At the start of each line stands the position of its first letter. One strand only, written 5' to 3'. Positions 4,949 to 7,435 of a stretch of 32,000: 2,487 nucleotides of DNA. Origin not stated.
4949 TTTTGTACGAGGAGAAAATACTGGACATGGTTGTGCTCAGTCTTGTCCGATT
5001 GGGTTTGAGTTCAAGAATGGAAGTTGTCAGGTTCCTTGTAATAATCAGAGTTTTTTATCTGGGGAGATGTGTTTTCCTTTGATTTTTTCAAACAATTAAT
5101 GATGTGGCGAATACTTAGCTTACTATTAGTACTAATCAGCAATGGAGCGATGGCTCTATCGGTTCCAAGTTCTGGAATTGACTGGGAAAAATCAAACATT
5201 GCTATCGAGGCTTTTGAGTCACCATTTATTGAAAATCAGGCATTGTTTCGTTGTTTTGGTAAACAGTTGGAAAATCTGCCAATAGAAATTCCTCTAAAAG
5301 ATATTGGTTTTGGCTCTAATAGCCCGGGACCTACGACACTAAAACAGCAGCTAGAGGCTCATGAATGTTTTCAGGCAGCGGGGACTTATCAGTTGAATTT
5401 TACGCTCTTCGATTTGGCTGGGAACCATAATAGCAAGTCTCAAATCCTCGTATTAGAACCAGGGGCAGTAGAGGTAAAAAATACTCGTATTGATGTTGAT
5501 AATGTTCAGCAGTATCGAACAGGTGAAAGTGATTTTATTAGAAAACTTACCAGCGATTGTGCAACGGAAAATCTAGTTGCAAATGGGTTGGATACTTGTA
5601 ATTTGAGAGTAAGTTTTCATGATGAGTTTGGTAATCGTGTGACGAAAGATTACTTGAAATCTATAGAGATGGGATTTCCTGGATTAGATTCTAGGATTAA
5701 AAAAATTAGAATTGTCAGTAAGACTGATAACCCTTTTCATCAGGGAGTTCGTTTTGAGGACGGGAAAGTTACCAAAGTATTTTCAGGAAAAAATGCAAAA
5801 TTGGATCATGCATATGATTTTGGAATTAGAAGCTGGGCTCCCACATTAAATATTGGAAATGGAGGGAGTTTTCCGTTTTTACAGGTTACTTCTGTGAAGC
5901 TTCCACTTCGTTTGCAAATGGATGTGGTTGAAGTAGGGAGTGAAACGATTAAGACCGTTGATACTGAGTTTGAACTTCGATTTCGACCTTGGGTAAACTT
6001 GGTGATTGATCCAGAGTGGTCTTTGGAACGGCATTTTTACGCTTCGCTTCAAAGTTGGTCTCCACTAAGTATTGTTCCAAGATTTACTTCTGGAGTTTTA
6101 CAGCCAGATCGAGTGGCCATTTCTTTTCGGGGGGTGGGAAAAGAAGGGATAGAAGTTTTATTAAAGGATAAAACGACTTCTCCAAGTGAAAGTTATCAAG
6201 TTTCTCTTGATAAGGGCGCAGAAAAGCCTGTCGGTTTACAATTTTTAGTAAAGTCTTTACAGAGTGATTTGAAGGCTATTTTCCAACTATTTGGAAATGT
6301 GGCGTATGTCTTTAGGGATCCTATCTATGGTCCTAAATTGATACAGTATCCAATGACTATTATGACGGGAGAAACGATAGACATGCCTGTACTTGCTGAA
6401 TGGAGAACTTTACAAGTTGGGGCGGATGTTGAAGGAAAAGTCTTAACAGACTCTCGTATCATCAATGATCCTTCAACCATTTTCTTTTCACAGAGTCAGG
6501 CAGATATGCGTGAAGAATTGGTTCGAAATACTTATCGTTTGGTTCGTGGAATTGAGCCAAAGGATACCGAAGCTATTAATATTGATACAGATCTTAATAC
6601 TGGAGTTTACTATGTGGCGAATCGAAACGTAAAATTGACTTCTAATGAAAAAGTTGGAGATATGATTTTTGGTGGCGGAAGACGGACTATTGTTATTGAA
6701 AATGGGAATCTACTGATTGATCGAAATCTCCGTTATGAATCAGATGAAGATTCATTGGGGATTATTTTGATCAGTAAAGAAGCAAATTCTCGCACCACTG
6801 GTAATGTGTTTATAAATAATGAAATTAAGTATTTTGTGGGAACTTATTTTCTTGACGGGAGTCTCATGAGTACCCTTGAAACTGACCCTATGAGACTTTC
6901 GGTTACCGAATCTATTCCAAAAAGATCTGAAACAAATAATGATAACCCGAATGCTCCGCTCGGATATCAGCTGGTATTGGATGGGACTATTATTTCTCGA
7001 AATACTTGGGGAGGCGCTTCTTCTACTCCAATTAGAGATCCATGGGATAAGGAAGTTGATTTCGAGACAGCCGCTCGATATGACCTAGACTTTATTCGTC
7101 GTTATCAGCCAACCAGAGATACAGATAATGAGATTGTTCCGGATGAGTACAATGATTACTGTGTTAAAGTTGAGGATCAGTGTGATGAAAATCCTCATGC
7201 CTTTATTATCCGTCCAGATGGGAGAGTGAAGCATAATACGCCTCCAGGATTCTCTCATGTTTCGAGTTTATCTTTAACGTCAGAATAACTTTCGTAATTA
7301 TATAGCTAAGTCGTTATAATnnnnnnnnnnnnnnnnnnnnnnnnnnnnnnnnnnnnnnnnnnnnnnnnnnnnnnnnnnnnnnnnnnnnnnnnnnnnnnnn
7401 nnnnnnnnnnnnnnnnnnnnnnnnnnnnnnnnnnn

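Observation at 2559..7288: Translationally coupled pair of giant uncharacterised surface proteins (A1/B1) that recurs as a paralogous pair elsewhere in the window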

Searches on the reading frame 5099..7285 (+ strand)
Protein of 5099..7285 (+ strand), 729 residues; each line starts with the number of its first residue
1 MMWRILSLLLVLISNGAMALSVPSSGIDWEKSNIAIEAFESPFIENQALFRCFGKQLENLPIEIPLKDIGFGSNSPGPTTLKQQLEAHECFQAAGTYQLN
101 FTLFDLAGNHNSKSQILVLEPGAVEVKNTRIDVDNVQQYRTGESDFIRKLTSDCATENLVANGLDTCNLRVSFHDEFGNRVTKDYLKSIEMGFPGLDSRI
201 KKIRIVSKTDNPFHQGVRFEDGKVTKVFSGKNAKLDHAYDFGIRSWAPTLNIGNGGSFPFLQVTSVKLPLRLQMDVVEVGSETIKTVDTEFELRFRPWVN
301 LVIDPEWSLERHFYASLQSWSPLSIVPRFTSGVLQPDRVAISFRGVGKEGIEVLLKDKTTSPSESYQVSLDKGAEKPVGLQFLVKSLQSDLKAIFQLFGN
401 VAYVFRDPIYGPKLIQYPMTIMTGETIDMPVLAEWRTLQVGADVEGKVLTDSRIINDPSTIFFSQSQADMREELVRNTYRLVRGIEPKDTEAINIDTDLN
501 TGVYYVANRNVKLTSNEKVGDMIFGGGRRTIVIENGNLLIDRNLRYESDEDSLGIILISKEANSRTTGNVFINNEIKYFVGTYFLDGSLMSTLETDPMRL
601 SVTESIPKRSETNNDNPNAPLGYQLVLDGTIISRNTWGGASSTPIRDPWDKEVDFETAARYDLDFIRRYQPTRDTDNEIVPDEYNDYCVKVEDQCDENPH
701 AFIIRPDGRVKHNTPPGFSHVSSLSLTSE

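Call 10: search_protein_families(library=pfam, proteins=[window:5099-7285:+], max_evalue=0.1)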
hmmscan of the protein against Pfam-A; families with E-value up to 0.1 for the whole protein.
window:5099-7285:+ (729 aa): 0 families

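Call 11: search_protein_families(library=ncbifam, proteins=[window:5099-7285:+], max_evalue=1)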
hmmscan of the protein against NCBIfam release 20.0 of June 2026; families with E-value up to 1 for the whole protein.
window:5099-7285:+ (729 aa): 0 families

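Call 12: find_homologous_proteins(query=window:5099-7285:+)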
Query window:5099-7285:+: 8000 candidates shared short words with the query, none scored E <= 0.001.

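Call 17: list_cluster_members(proteins=[P0001, window:5099-7285:+, window:5069-7285:+, window:28995-30221:-])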
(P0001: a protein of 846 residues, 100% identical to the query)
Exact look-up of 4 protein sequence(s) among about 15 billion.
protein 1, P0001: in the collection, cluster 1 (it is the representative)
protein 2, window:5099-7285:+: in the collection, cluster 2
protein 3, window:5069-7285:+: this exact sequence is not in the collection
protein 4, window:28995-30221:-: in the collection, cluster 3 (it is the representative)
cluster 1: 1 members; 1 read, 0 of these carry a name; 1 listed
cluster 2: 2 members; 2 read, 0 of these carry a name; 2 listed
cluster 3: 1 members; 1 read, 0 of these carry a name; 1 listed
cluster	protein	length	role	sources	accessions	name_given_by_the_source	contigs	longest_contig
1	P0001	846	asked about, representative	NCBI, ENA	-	-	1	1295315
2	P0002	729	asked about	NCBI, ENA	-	-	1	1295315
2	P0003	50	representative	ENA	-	-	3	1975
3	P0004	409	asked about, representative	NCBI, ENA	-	-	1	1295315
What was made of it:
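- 5099..7288 (+): B1 gene, 729 aa: 'B' family. The exact 729-aa product is on record (call 17).
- Checked: That 729-aa product is the one on record in public collections (call 17).
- Tried and rejected: B1 had no hit because its cluster representative is a 50-aa fragment (calls 12, 17).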

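Call 46: predict_structure(alignment_id=A2)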
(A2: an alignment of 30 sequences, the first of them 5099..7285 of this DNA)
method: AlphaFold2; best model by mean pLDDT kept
length: 729 residues; sequences in the alignment: 30
mean_pLDDT: 80.2   pTM: 0.55
mean pLDDT of the five models: 80.2, 79.2, 77.5, 76.6, 76.4
residues with pLDDT >= 90: 303; 70-90: 242; 50-70: 117; < 50: 67
segments of 3 or more residues with pLDDT < 50: 1-9, 14-20, 81-83, 309-311, 358-360, 389-393, 425-437, 451-460, 463-466, 725-729
pLDDT, mean of each block of 10 residues (from residue 1): 42 48 73 94 92 92 87 60 57 93 89 91 89 85 57 80 92 92 86 87 74 88 88 73 92 63 84 90 89 91 64 57 76 79 70 59 61 60 56 63 85 88 52 48 70 41 56 88 95 94 94 95 95 97 96 95 87 97 94 97 92 92 96 88 85 92 93 80 93 88 90 87 46
secondary structure, 60 per line:
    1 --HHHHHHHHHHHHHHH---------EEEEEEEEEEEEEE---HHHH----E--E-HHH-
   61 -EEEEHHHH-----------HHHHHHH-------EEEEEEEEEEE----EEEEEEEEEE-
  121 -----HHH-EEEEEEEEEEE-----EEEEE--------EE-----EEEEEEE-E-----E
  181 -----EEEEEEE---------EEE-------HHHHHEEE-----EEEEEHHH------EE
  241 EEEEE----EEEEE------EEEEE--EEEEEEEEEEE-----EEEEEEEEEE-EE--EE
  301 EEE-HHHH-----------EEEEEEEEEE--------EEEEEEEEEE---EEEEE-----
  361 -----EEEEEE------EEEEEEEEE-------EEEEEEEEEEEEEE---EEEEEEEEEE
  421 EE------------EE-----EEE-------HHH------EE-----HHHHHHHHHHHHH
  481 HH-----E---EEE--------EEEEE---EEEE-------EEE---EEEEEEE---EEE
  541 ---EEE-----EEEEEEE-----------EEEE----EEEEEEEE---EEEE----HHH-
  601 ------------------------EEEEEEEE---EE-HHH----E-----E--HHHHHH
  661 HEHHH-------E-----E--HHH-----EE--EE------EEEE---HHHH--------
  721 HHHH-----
elements in order (helices of 4 or more, strands of 3 or more residues): H3-17 E27-40 H44-47 E62-65 H66-69 H81-87 E95-105 E110-119 E130-140 E146-150 E166-172 E186-192 E202-204 H212-216 E217-219 E225-229 E239-245 E250-254 E261-265 E268-278 E284-293 E299-303 H305-308 E320-329 E338-347 E351-355 E366-371 E378-386 E394-407 E411-422 E442-444 H468-482 E492-494 E503-507 E511-514 E522-524 E528-534 E538-540 E544-546 E552-558 E570-573 E578-585 E589-592 E625-632 H655-661 E702-705 H709-712 H721-724
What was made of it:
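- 5174..6364 (+): B1 stalk of about four beta-sandwich (Ig-like) domains (aa 26-422), including a Big_1-like segment around aa 150-190 (5546..5668). AlphaFold2 model, mean pLDDT 80 (call 46).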

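Call 51: fold_search(model_id=the predicted structure, library=pdb)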
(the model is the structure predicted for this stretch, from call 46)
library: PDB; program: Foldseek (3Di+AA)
matches with E <= 10: 1273; with E <= 0.001: 58
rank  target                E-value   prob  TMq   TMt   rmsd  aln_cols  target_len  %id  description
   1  4p99_A                8.5e-06  0.99  0.10  0.16  17.4       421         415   10  Ca2+-stabilized adhesin helps an Antarctic bacterium reach out and bind ice (released 2014-06-18)
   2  7sqc_F1               1.8e-05  1.00  0.15  0.20  13.6       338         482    6  Ciliary C1 central pair apparatus isolated from Chlamydomonas reinhardtii (released 2022-04-13)
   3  3f85                  2.0e-05  0.98  0.14  0.19  19.1       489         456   10  Structure of fusion complex of homo trimeric major pilin subunits CfaB of CFA/I fimbirae from ETEC E. coli (released 2009-08-11)
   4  5irb_A                4.0e-05  0.99  0.12  0.24  16.5       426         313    8  Structural insight into host cell surface retention of a 1.5-MDa bacterial ice-binding adhesin (released 2017-07-19)
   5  7sqc_F0               6.0e-05  0.99  0.14  0.26  14.0       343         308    8  Ciliary C1 central pair apparatus isolated from Chlamydomonas reinhardtii (released 2022-04-13)
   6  7ad7_B                6.4e-05  0.98  0.15  0.16  20.6       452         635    8  Crystal structure of human complement C5 in complex with the K8 bovine knob domain peptide. (released 2021-03-10)
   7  8t2v_A                9.6e-05  0.77  0.13  0.10  20.9       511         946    9  Cryo-EM Structures of Full-length Integrin alphaIIbbeta3 in Native Lipids (released 2023-07-26)
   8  7sqc_T1               1.1e-04  0.90  0.12  0.14  22.3       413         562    8  Ciliary C1 central pair apparatus isolated from Chlamydomonas reinhardtii (released 2022-04-13)
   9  3f84_B                1.2e-04  0.96  0.13  0.24  18.8       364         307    8  Structure of fusion complex of major pilin CfaB and major pilin CfaB of CFA/I pilus from ETEC E. coli (released 2009-08-11)
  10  4o02_A                1.3e-04  0.84  0.12  0.11  18.6       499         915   10  AlphaVBeta3 integrin in complex with monoclonal antibody FAB fragment. (released 2014-04-02)
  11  5f0m_B                1.4e-04  0.89  0.12  0.21  19.9       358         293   10  Structure of retromer VPS26-VPS35 subunits bound to SNX3 and DMT1 (SeMet labeled) (released 2016-12-07)
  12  8uh2_A                1.4e-04  0.89  0.11  0.12  17.0       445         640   10  Complex of C3b with the inhibitor albicin (released 2024-05-08)
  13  8cem_F                1.5e-04  0.91  0.11  0.12  16.6       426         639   11  Structure of bovine native C3, re-refinement (released 2023-04-05)
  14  9sv8_C                1.5e-04  0.94  0.11  0.20  20.7       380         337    9  Herpes simplex virus 2 delta28-73 glycoprotein C ectodomain in complex with C3b (released 2025-12-10)
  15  8cem_E                1.5e-04  0.93  0.12  0.13  16.2       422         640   10  Structure of bovine native C3, re-refinement (released 2023-04-05)
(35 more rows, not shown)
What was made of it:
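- The S-layer proteins SbsB and EA1 are among the Foldseek hits for the B stalk (call 51).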

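Call 55: search_solved_structures(query=A2, max_evalue=10)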
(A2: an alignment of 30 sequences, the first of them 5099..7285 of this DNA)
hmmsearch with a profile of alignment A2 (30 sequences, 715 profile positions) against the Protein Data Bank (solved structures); distinct sequences matched with E-value up to 10: 5.
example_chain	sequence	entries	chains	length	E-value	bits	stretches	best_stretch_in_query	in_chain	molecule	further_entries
4e9l_A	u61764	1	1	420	3.7e-05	25.4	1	116-187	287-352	Attaching and effacing protein, pathogenesis factor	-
2yn3_A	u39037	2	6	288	0.22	12.9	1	93-119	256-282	PUTATIVE INNER MEMBRANE PROTEIN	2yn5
6fwy_A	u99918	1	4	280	0.23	12.8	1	211-284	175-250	B-type Cna protein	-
1ef5_A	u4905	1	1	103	0.27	12.6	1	145-225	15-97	RGL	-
6vft_A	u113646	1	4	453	1.1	10.6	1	128-176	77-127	Protocadherin-17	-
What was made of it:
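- On Big_1 (invasin/intimin-type) Ig-like adhesins: A B-family profile matches FdeC 4e9l at E=3.7e-5 over about 70 positions (call 55).
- Closest known: Invasin/intimin/FdeC-type Big_1 Ig-like adhesins. Same: The B-family profile matches a Big_1 domain of FdeC (4e9l) at E=3.7e-5 (call 55).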

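Call 62: search_protein_families(library=pfam, alignment_id=A2, max_evalue=0.01)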
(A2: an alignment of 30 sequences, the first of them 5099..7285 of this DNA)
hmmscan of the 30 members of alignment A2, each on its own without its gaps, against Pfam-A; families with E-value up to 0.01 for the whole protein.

A. member 1, window:5099-7285:+ (729 aa): 0 families

B. families by the number of members that match (of 30 scanned): 5 families
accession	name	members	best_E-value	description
PF02369.22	Big_1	7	4.1e-05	Bacterial Ig-like domain (group 1)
PF09134.16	Invasin_D3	3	0.0011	Invasin, domain 3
PF19077.6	Big_13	2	0.0024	Bacterial Ig-like domain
PF00801.26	PKD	2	0.003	PKD domain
PF18911.6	PKD_4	1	0.0052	PKD domain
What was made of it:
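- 5174..6364 (+): B-family profile vs FdeC 4e9l E=3.7e-5 (call 55); Big_1 sub-threshold in 7 of 30 homologs (call 62).
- On Big_1 (invasin/intimin-type) Ig-like adhesins: 7 of 30 homologs hit Big_1 below the cut-off, best E=4.1e-5 (call 62).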

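Call 93: search_protein_families(library=phrogs, proteins=[window:5099-7285:+], max_evalue=0.01)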
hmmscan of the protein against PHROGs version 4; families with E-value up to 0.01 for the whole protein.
window:5099-7285:+ (729 aa): 0 families
